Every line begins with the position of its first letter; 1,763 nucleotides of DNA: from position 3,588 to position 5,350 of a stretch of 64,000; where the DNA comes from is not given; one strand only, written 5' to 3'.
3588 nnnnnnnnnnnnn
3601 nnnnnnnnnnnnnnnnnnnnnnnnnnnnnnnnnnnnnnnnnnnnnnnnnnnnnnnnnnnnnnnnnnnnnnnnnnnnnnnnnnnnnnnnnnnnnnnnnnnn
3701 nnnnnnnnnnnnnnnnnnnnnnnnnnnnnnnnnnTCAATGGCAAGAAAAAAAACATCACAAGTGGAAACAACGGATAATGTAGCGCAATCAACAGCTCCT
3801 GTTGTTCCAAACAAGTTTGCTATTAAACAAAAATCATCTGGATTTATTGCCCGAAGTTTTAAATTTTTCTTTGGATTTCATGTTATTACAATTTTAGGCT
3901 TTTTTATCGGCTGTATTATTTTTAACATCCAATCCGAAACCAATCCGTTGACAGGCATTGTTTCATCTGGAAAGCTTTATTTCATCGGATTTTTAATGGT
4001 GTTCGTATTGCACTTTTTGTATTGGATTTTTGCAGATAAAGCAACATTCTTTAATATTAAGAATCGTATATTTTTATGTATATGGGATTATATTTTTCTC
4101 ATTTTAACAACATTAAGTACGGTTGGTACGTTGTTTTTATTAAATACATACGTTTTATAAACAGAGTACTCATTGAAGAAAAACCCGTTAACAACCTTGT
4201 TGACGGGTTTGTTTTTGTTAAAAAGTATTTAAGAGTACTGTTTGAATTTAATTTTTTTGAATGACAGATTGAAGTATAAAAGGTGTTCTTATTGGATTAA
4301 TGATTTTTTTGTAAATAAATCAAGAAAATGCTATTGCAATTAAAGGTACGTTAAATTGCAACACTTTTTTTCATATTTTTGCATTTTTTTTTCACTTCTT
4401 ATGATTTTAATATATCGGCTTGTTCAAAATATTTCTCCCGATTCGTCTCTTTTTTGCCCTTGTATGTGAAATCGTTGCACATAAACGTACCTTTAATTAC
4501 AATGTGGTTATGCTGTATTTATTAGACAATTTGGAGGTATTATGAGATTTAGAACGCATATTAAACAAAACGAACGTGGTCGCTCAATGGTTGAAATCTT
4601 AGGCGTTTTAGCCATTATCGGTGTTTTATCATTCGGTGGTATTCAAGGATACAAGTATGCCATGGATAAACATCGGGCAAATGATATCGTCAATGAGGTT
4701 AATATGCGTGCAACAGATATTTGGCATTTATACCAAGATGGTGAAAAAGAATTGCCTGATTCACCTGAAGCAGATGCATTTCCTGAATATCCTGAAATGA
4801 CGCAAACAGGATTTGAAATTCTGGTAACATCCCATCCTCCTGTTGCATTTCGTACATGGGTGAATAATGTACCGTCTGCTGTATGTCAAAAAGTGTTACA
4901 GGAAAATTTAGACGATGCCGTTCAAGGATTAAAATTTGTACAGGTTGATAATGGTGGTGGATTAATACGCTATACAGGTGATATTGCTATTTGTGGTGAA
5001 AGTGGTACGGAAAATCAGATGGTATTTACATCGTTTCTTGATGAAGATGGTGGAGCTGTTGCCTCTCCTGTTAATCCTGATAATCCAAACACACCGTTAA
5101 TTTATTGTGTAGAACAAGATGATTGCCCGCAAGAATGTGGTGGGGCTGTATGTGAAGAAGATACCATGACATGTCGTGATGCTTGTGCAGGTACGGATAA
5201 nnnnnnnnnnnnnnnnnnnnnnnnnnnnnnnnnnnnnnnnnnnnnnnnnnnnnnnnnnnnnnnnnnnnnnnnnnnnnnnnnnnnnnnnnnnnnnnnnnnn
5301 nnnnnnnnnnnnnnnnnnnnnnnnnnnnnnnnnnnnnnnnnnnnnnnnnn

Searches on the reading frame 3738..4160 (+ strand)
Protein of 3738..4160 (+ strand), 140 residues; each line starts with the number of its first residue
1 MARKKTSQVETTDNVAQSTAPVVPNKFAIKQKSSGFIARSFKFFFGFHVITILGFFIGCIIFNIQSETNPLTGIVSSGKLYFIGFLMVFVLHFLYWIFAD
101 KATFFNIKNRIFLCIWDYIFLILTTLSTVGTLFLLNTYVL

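Call 14: search_protein_families(library=pfam, proteins=[window:3738-4160:+])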
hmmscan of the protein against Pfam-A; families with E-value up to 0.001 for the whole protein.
window:3738-4160:+ (140 aa): 0 families

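Call 60: search_protein_families(library=pfam, proteins=[window:3738-4160:+], max_evalue=0.01)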
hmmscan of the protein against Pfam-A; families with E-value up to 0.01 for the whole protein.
window:3738-4160:+ (140 aa): 0 families

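Call 66: find_encoding_contigs(protein=window:3738-4160:+, flank=6000, max_places=8)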
Protein window:3738-4160:+ (140 aa): 15 contigs read that carry it; 8 places shown.
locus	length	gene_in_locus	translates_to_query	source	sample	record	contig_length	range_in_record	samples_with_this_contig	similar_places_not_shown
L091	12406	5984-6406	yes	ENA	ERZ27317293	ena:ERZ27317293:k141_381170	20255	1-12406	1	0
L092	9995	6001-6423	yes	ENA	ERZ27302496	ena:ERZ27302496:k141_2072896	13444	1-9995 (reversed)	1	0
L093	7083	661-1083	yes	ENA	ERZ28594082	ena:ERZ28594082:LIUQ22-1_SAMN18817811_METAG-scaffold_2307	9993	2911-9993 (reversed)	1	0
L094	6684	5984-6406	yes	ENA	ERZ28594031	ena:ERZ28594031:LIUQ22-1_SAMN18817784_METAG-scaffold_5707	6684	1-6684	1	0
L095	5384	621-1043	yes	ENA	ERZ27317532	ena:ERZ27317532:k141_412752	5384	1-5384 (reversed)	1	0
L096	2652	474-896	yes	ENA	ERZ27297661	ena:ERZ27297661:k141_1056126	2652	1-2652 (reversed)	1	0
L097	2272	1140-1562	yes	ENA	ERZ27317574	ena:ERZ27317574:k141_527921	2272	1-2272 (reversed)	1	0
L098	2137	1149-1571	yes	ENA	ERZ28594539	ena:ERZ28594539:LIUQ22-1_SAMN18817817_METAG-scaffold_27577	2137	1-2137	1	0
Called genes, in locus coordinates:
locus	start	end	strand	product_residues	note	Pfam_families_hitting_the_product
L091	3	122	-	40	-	?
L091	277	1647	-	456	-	PF01554:MatE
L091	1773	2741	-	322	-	-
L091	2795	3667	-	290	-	-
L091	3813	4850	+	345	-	PF02547:Queuosine_synth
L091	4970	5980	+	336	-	PF08238:Sel1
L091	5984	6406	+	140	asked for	-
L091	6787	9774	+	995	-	-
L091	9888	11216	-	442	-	PF10396:TrmE_N, PF12631:MnmE_helical, PF02421:FeoB_N, PF01926:MMR_HSR1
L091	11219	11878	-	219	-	PF03193:RsgA_GTPase (faint), PF01926:MMR_HSR1, PF02421:FeoB_N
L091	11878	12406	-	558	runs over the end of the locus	PF14849:YidC_periplas, PF02096:60KD_IMP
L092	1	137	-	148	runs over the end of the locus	PF00691:OmpA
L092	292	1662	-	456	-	PF01554:MatE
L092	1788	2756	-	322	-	-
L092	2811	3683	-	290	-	-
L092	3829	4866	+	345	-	PF02547:Queuosine_synth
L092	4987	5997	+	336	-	PF08238:Sel1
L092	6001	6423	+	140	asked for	-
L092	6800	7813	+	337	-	-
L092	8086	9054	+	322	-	PF01625:PMSR, PF01641:SelR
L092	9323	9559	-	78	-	-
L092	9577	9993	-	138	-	?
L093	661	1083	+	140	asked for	-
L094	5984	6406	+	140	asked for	-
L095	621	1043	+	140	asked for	-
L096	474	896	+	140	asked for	-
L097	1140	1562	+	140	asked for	-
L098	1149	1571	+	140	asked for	-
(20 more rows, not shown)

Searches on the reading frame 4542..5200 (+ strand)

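Call 12: search_protein_families(library=ncbifam, proteins=[window:4542-5200:+], max_evalue=1)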
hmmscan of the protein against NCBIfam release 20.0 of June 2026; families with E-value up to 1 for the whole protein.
window:4542-5200:+ (219 aa): 2 families
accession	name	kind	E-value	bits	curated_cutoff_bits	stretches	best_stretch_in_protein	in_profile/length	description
NF007800.0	PRK10506.1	equivalog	0.0055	16.5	158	1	7-53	4-50/163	prepilin peptidase-dependent protein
NF007862.0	PRK10574.1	equivalog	0.023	14.8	138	1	9-52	2-45/145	prepilin peptidase-dependent pilin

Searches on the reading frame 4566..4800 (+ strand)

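Call 61: search_protein_families(library=pfam, proteins=[window:4566-4800:+], max_evalue=10)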
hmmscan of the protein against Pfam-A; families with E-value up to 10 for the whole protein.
window:4566-4800:+ (78 aa): 5 families
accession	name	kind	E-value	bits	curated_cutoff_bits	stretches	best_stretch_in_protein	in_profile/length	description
PF07963.17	N_methyl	-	0.047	13.7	21.2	1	2-23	3-24/27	Prokaryotic N-terminal methylation motif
PF04612.17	T2SSM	-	0.23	12.1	27.8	1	2-39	12-49/160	Type II secretion system (T2SS), protein M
PF02873.21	MurB_C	-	0.23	12.1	27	1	20-58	41-79/99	UDP-N-acetylenolpyruvoylglucosamine reductase, C-terminal domain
PF14991.11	MLANA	-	0.24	12.1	27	1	9-49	32-72/117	Protein melan-A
PF23758.1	TPR_HPS5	-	0.24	10.6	27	1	26-66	58-98/385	HPS5 TPR domain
